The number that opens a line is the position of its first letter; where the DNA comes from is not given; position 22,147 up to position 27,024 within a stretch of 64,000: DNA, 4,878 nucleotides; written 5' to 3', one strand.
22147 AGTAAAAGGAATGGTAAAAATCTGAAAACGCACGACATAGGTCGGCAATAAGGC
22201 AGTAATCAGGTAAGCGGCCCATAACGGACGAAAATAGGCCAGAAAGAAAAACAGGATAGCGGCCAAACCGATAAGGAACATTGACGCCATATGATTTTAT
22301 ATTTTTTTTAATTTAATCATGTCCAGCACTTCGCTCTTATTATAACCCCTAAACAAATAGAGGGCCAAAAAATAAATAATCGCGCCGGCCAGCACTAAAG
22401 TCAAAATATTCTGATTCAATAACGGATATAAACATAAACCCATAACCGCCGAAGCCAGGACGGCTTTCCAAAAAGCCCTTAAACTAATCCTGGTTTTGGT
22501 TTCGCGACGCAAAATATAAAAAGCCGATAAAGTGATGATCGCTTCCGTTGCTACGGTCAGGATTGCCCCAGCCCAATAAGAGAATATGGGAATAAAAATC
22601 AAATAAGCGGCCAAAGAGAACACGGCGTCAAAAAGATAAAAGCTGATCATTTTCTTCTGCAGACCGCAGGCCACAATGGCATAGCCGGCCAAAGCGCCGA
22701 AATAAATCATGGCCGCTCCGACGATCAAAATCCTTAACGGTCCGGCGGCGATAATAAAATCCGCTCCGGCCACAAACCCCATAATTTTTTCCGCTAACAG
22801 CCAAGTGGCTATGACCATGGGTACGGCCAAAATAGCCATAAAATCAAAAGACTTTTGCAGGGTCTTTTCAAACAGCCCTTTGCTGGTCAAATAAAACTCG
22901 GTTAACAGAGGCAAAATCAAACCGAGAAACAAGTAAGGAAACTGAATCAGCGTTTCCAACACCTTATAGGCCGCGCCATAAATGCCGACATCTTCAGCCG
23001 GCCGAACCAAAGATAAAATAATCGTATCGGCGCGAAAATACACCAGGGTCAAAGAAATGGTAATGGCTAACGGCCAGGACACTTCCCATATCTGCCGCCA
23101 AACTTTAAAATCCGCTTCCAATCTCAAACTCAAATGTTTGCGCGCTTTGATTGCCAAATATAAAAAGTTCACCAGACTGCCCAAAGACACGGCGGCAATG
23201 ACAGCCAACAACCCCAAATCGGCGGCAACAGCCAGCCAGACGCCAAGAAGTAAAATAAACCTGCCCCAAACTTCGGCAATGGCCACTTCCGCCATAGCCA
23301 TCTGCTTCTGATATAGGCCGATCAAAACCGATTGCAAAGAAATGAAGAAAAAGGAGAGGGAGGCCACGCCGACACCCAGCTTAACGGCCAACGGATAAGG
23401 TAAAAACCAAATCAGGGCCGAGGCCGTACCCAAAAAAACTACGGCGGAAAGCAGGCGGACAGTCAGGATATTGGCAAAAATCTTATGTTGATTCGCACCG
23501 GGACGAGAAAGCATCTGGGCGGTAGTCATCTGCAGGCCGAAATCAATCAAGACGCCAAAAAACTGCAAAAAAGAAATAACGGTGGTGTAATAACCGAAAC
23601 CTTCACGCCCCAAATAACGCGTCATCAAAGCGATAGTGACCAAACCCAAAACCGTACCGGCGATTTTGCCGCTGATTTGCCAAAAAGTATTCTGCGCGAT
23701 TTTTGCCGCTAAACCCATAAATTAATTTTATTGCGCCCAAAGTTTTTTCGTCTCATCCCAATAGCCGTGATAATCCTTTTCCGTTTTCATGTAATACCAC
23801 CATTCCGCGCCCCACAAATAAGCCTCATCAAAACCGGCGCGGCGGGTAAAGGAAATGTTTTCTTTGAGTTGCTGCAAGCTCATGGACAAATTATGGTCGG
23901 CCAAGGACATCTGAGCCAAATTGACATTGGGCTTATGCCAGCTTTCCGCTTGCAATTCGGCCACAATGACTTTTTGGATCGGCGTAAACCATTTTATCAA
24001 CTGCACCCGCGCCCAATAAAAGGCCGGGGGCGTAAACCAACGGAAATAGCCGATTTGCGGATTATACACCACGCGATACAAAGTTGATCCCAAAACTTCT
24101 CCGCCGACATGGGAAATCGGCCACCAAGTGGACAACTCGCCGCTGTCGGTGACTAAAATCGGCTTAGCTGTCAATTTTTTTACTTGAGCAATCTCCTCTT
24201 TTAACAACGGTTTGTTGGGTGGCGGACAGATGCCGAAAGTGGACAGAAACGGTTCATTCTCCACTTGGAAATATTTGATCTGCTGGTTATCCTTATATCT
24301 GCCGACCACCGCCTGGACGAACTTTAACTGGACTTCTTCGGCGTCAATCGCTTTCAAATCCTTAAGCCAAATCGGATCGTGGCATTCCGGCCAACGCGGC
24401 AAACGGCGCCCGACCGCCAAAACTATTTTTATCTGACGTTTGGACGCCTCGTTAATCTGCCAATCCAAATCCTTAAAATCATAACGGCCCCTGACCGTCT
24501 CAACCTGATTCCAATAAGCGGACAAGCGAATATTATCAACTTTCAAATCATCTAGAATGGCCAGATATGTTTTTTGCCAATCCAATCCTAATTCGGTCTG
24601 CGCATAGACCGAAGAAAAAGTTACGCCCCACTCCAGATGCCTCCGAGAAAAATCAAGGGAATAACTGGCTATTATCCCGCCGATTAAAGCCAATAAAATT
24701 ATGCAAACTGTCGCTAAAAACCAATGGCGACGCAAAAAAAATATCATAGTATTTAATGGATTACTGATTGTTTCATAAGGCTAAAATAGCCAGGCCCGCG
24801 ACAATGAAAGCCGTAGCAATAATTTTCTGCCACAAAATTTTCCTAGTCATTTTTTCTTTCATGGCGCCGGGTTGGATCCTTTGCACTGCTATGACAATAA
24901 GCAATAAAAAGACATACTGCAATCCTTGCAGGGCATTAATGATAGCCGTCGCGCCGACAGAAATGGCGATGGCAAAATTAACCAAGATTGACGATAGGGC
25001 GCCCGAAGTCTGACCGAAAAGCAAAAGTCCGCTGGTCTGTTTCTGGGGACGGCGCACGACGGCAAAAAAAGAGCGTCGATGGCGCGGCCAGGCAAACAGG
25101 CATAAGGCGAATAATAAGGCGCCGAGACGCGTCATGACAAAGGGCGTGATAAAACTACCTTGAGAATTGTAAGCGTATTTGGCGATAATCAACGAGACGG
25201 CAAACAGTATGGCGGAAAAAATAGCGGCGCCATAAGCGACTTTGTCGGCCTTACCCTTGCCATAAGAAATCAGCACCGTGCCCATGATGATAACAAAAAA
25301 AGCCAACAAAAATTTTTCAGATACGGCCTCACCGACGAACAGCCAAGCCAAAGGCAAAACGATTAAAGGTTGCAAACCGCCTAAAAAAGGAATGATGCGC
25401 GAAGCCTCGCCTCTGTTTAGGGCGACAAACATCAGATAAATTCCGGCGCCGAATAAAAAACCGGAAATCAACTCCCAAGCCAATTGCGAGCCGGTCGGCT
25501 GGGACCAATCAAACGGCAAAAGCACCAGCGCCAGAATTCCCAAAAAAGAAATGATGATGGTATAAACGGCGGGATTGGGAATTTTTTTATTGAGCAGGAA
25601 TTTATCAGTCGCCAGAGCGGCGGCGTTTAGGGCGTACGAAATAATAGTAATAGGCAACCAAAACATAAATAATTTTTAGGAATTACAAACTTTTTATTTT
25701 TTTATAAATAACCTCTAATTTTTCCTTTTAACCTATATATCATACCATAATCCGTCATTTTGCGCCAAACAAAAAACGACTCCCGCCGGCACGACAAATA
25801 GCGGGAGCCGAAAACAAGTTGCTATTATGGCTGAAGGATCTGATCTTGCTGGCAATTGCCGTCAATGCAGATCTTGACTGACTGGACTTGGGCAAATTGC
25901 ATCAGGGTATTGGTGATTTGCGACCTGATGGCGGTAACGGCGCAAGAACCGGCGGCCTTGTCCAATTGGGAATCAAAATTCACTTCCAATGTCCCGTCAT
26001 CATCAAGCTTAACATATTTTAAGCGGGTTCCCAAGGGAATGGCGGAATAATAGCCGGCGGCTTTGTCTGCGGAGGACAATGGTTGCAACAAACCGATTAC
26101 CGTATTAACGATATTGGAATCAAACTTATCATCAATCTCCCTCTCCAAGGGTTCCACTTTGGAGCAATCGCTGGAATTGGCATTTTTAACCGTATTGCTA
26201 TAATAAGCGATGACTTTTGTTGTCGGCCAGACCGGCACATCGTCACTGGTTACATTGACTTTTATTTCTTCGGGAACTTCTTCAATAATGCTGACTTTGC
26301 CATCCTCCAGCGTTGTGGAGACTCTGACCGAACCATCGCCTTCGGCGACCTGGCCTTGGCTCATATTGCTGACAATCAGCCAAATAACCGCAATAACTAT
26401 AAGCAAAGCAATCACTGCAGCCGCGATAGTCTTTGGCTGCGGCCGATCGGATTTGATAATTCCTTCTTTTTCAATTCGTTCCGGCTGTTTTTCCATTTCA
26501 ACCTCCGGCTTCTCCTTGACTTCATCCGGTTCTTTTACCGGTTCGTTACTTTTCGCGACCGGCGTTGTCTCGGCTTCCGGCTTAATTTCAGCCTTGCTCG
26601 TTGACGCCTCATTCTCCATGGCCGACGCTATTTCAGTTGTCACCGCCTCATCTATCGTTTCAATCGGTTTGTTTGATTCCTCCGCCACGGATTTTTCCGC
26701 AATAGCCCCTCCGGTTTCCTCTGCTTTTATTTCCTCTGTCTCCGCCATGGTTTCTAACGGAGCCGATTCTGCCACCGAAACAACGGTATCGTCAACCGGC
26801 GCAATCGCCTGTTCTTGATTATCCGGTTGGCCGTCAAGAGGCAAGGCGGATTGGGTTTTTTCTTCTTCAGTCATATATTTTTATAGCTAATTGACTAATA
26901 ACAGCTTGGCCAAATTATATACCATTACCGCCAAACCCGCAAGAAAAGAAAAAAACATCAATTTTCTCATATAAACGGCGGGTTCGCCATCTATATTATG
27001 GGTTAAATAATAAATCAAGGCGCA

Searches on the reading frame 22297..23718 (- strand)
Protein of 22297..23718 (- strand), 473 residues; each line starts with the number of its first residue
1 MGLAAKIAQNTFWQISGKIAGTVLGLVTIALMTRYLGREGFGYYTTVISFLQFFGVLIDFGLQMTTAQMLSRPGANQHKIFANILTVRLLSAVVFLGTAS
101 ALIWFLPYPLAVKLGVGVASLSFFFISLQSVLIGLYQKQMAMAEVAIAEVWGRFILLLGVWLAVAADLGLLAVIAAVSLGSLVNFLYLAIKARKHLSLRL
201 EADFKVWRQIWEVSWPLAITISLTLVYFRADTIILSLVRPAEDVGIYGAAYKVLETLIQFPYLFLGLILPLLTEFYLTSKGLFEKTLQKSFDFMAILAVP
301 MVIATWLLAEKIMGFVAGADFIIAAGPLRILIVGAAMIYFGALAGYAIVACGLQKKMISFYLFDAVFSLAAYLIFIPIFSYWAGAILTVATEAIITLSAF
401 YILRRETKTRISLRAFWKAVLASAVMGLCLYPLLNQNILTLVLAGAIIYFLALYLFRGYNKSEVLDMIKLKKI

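Call 12: search_protein_families(library=pfam, proteins=[window:22297-23718:-], max_evalue=0.001)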
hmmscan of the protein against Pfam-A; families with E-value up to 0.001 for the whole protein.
window:22297-23718:- (473 aa): 2 families
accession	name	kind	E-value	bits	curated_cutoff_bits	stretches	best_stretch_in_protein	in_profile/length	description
PF01943.22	Polysacc_synt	-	1.2e-25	90.9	28.2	1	8-273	2-271/274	Polysaccharide biosynthesis protein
PF13440.11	Polysacc_synt_3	-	2.1e-18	67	23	1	31-320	1-287/293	Polysaccharide biosynthesis protein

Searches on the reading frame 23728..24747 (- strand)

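Call 12: search_protein_families(library=pfam, proteins=[window:23728-24747:-], max_evalue=0.001)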
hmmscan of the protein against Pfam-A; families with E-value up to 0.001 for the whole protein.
window:23728-24747:- (339 aa): 1 family
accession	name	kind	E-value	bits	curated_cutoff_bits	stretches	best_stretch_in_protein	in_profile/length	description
PF02449.21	Glyco_hydro_42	-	3.7e-06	27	21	0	66-121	20-69/376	Beta-galactosidase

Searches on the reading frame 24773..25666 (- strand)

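Call 12: search_protein_families(library=pfam, proteins=[window:24773-25666:-], max_evalue=0.001)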
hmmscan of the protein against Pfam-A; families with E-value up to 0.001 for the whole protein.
window:24773-25666:- (297 aa): 1 family
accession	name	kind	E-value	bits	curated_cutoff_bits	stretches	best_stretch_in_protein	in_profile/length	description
PF00892.27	EamA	-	2.3e-09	38.1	28.2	1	34-134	33-134/135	EamA-like transporter family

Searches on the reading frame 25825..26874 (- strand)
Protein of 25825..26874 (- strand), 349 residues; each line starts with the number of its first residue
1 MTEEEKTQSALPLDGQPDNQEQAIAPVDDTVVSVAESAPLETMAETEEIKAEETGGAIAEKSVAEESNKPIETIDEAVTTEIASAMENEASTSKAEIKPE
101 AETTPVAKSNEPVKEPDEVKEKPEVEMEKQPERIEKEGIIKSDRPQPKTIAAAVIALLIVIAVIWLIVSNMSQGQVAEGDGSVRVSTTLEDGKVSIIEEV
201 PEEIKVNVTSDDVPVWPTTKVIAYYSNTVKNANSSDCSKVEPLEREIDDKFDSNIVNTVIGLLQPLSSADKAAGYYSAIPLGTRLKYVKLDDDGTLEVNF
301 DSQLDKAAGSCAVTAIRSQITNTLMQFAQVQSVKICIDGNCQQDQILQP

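Call 12: search_protein_families(library=pfam, proteins=[window:25825-26874:-], max_evalue=0.001)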
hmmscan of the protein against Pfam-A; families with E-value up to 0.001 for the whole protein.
window:25825-26874:- (349 aa): 1 family
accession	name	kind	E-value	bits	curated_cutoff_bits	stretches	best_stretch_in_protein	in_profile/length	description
PF10646.14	Germane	-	8.5e-14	52.6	23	1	236-340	11-114/117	Sporulation and spore germination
